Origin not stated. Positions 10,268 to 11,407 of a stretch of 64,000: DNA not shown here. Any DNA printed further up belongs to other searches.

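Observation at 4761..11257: Two paralogous BtpA/SgcQ TIM-barrel genes wired into the nucleoside island, one directly coupled to a non-ribokinase PfkB kinase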

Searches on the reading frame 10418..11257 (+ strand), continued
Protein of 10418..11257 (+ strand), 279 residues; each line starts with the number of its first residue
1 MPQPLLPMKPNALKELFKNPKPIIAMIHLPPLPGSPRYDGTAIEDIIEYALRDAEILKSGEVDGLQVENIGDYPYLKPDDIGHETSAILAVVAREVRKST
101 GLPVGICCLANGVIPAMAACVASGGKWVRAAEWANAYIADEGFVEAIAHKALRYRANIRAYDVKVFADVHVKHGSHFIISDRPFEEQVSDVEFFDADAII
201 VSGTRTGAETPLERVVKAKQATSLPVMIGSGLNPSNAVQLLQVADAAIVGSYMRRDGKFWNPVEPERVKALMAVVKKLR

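Call 26: search_protein_families(library=pfam, proteins=[L036:9070-9990:+, L007:6351-7379:+, L007:2332-3339:+, L018:8270-9019:+, L019:16944-17789:-, L071:11712-12947:+, L007:4300-5055:+, L026:14216-15295:-, L073:13035-13748:+, L055:10866-12434:+], max_evalue=0.00001)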
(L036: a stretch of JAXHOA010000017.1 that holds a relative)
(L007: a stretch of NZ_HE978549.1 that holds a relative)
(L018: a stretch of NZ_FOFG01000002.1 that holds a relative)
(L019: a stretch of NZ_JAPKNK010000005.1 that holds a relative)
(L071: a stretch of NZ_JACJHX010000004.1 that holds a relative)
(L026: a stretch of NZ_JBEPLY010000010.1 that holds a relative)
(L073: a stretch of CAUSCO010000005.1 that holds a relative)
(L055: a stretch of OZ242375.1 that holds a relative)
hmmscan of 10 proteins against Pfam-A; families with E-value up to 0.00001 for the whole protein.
L036:9070-9990:+ (306 aa): 1 family
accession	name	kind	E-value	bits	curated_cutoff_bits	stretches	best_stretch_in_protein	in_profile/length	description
PF00294.29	PfkB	-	7.8e-34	117.8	25.8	1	26-287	22-300/302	pfkB family carbohydrate kinase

L007:6351-7379:+ (342 aa): 2 families
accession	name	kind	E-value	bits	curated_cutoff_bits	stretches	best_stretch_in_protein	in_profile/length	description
PF13407.12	Peripla_BP_4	-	7.8e-59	199.7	35.1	1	65-319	1-258/258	Periplasmic binding protein domain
PF00532.27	Peripla_BP_1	-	6.4e-25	88.6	22.2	1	64-329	3-276/281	Periplasmic binding proteins and sugar binding domain of LacI family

L007:2332-3339:+ (335 aa): 4 families
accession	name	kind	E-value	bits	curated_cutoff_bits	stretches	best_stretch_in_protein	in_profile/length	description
PF00532.27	Peripla_BP_1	-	2.7e-34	119.4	22.2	1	63-325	2-277/281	Periplasmic binding proteins and sugar binding domain of LacI family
PF13377.12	Peripla_BP_3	-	2.1e-31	109.7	26.5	1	171-331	1-167/167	Periplasmic binding protein-like domain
PF13407.12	Peripla_BP_4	-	2.5e-22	80.1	35.1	1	65-307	1-252/258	Periplasmic binding protein domain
PF00356.27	LacI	-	7.8e-20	70.8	27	1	6-51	1-46/46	Bacterial regulatory proteins, lacI family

L018:8270-9019:+ (249 aa): 2 families
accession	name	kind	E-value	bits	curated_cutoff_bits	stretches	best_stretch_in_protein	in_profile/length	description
PF07702.18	UTRA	-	3.9e-31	108.2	23.8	1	99-241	2-141/141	UTRA domain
PF00392.27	GntR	-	6.1e-20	71.1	27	1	17-77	4-64/64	Bacterial regulatory proteins, gntR family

L019:16944-17789:- (281 aa): 1 family
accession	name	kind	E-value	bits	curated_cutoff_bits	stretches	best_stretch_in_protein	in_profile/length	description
PF00528.27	BPD_transp_1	-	1.9e-17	64.1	26.4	1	96-270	4-178/184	Binding-protein-dependent transport system inner membrane component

L071:11712-12947:+ (411 aa): 3 families
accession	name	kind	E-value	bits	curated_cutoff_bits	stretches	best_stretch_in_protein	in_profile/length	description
PF01546.33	Peptidase_M20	-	1.6e-33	116.8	24.6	1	101-406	3-204/206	Peptidase family M20/M25/M40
PF07687.19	M20_dimer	-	9.4e-27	93.5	21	1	203-309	1-105/107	Peptidase dimerisation domain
PF04389.22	Peptidase_M28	-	1.2e-08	35.3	21.3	1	80-190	1-88/193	Peptidase family M28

L007:4300-5055:+ (251 aa): 1 family
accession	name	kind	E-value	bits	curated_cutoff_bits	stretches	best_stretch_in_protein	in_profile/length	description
PF07090.17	GATase1_like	-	1.5e-112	375.6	27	1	9-250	1-246/247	Putative glutamine amidotransferase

L026:14216-15295:- (359 aa): 1 family
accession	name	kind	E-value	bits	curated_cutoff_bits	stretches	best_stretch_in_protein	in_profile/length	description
PF02126.24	PTE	-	8.9e-68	229.3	22.4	1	23-352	1-297/298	Phosphotriesterase family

L073:13035-13748:+ (237 aa): 3 families
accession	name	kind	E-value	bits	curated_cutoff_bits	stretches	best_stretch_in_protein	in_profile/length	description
PF00106.31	adh_short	-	1e-52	178.9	26.6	1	11-197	1-190/195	short chain dehydrogenase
PF13561.12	adh_short_C2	-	8.1e-33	114.4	27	1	17-207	1-194/236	Enoyl-(Acyl carrier protein) reductase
PF08659.16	KR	-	6e-09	36.5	22.6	1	13-179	3-168/180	KR domain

L055:10866-12434:+ (522 aa): 1 family
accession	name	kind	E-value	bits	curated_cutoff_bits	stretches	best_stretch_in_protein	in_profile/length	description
PF13416.11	SBP_bac_8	-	7.7e-13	49.3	27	1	90-427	4-267/279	Bacterial extracellular solute-binding protein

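Call 27: search_protein_families(library=pfam, proteins=[L048:13535-14854:+, L017:1842-2552:+, L039:1499-2899:+, L044:10822-11469:+, L012:10870-11577:-, L064:16314-16826:+, L009:12205-13398:-, L030:6200-6988:+, L054:4771-5934:+, L007:5083-6369:+], max_evalue=0.00001)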
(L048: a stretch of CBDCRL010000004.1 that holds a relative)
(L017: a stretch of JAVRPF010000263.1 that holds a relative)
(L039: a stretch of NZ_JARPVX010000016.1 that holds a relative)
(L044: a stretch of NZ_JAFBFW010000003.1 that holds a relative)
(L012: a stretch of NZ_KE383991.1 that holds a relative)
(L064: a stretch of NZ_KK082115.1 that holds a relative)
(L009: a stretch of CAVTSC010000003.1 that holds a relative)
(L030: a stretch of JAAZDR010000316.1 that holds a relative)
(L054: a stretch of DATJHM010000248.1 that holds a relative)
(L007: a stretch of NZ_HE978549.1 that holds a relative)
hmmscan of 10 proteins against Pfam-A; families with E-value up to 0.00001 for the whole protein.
L048:13535-14854:+ (439 aa): 0 families

L017:1842-2552:+ (236 aa): 0 families

L039:1499-2899:+ (466 aa): 1 family
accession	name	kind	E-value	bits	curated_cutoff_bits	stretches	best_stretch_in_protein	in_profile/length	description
PF01425.27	Amidase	-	4.5e-84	283.5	27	1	27-450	1-444/445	Amidase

L044:10822-11469:+ (215 aa): 1 family
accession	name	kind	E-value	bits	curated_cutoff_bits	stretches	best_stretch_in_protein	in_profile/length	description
PF03070.21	TENA_THI-4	-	2.5e-20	73.6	22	1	12-213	3-208/210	TENA/THI-4/PQQC family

L012:10870-11577:- (235 aa): 0 families

L064:16314-16826:+ (170 aa): 1 family
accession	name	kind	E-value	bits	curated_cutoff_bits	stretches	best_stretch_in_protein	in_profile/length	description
PF04115.18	Ureidogly_lyase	-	3.1e-13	50.1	23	1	3-140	2-140/162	Ureidoglycolate lyase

L009:12205-13398:- (397 aa): 1 family
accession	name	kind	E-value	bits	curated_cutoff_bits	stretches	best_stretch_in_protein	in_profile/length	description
PF01546.33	Peptidase_M20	-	1.8e-06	28.4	24.6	1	193-375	31-200/206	Peptidase family M20/M25/M40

L030:6200-6988:+ (262 aa): 2 families
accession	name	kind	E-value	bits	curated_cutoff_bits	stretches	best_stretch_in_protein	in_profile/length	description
PF04909.20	Amidohydro_2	-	2.5e-35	123.1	26.4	1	4-259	1-289/289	Amidohydrolase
PF01026.27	TatD_DNase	-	3.3e-06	27.1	27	1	4-228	1-209/253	TatD related DNase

L054:4771-5934:+ (387 aa): 2 families
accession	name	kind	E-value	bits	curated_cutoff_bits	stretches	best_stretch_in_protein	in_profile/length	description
PF04389.22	Peptidase_M28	-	3.6e-29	102.3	21.3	1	204-366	12-179/193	Peptidase family M28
PF01546.33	Peptidase_M20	-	3.3e-10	40.6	24.6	1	221-380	32-204/206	Peptidase family M20/M25/M40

L007:5083-6369:+ (428 aa): 2 families
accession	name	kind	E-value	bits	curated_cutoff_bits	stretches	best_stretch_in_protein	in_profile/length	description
PF01546.33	Peptidase_M20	-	1.9e-36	126.4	24.6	1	102-420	1-204/206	Peptidase family M20/M25/M40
PF07687.19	M20_dimer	-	1.4e-14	54.3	21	1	206-309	2-98/107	Peptidase dimerisation domain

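Call 39: predict_structure(alignment_id=A2)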
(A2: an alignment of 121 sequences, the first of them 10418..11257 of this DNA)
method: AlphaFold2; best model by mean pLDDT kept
length: 279 residues; sequences in the alignment: 121
mean_pLDDT: 95.6   pTM: 0.93
mean pLDDT of the five models: 95.6, 95.3, 95.0, 94.6, 94.3
residues with pLDDT >= 90: 260; 70-90: 14; 50-70: 3; < 50: 2
segments of 3 or more residues with pLDDT < 50: none
pLDDT, mean of each block of 10 residues (from residue 1): 70 97 98 95 98 98 98 93 97 99 97 98 98 94 96 98 97 90 96 97 91 98 97 98 98 93 97 98
secondary structure, 60 per line:
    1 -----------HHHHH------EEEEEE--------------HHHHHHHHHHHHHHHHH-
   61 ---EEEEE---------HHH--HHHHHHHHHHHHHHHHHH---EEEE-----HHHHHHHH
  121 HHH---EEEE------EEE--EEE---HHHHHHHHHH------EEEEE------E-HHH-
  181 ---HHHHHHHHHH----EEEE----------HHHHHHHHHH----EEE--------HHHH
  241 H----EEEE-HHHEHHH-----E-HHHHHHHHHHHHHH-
elements in order: H12-16 E23-28 H43-59 E64-68 H83-100 E104-107 H113-123 E127-130 E137-139 E142-144 H148-157 E164-168 H184-193 E198-201 H212-221 E226-228 H237-241 E246-249 H265-278
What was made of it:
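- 10418..11257 (+): BtpA paralog 2 (279 aa), 6 nt downstream of PfkB2. AF2 pLDDT 95.6, (βα)8 barrel (call 39).
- On BtpA/SgcQ family (PF03437 / TIGR00259): AF2 model of BtpA2: pLDDT 95.6, pTM 0.93, eight β/α units (call 39).
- On Class I aldolases: The invariant K172 lies four residues after β5, in a loop (call 39).
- The AF2 model has pLDDT 95.6 and pTM 0.93 (call 39). K172 lies in a loop, not in a strand (call 39). K172 sits in the β5-α5 loop, not in a strand (call 39).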

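Call 42: fold_search(model_id=the predicted structure, library=pdb)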
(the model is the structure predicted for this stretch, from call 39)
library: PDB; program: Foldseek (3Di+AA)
matches with E <= 10: 1909; with E <= 0.001: 730
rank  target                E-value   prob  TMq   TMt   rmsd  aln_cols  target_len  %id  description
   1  1xi3_A                1.3e-09  1.00  0.54  0.71   4.8       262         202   14  Thiamine phosphate pyrophosphorylase from Pyrococcus furiosus Pfu-1255191-001 (released 2004-09-28)
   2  5kzm_A                5.1e-09  1.00  0.54  0.57   6.3       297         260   12  Crystal structure of Tryptophan synthase alpha-beta chain complex from Francisella tularensis (released 2016-08-10)
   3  1wq5_B                1.1e-08  1.00  0.50  0.53   7.9       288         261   16  Crystal structure of tryptophan synthase alpha-subunit from Escherichia coli (released 2005-02-15)
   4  6oso                  1.4e-08  1.00  0.54  0.58   6.5       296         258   16  The crystal structure of the isolate tryptophan synthase alpha-chain from Salmonella enterica serovar typhimurium at 1.7 (released 2020-05-06)
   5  4aaj                  2.5e-08  1.00  0.55  0.74   5.0       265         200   15  Structure of N-(5'-phosphoribosyl)anthranilate isomerase from Pyrococcus furiosus (released 2012-10-31)
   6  4u28                  2.6e-08  1.00  0.55  0.64   5.6       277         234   14  Crystal structure of apo Phosphoribosyl isomerase A from Streptomyces sviceus ATCC 29083 (released 2014-07-30)
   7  6e9p_C                2.6e-08  1.00  0.57  0.63   6.2       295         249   17  Crystal structure of tryptophan synthase from M. tuberculosis - open form with BRD0059 bound (released 2018-08-08)
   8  4w9t                  2.6e-08  1.00  0.54  0.62   5.6       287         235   15  Crystal structure of HisAP from Streptomyces sp. Mg1 (released 2014-09-10)
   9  9lj9_A                3.8e-08  1.00  0.55  0.43   4.5       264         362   18  Crystal structure of a bifunctional 3-hexulose-6-phosphate synthase/6-phospho-3-hexuloisomerase (released 2025-10-01)
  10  1wq5_A                3.8e-08  1.00  0.53  0.57   7.4       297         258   16  Crystal structure of tryptophan synthase alpha-subunit from Escherichia coli (released 2005-02-15)
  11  5tcf_C                4.3e-08  1.00  0.54  0.60   6.5       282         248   17  Crystal structure of tryptophan synthase from M. tuberculosis - ligand-free form (released 2017-05-31)
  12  1yad_A                4.5e-08  1.00  0.54  0.75   4.1       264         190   14  Structure of TenI from Bacillus subtilis (released 2005-02-22)
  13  6ouy                  5.1e-08  1.00  0.54  0.58   6.3       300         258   15  The crystal structure of the isolate tryptophan synthase alpha-chain from Salmonella enterica serovar typhimurium at 1.6 (released 2020-05-06)
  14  4evz_B                5.8e-08  1.00  0.55  0.60   7.0       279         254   16  Structure of HisF-LUCA (released 2013-11-06)
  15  7qc8                  6.9e-08  1.00  0.58  0.64   6.2       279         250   13  HisF-C9A-D11E-V33A_L50H_I52H mutant in complex with Zn(II) from T. maritima (released 2022-08-10)
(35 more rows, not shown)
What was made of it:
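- On BtpA/SgcQ family (PF03437 / TIGR00259): All top Foldseek hits are TIM barrels (call 42).
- TrpF, PriA/HisA and HisF are among the best Foldseek hits (call 42). Foldseek TM-scores are generic (call 42). KDPGal aldolase and HPS are among the Foldseek hits (call 42).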
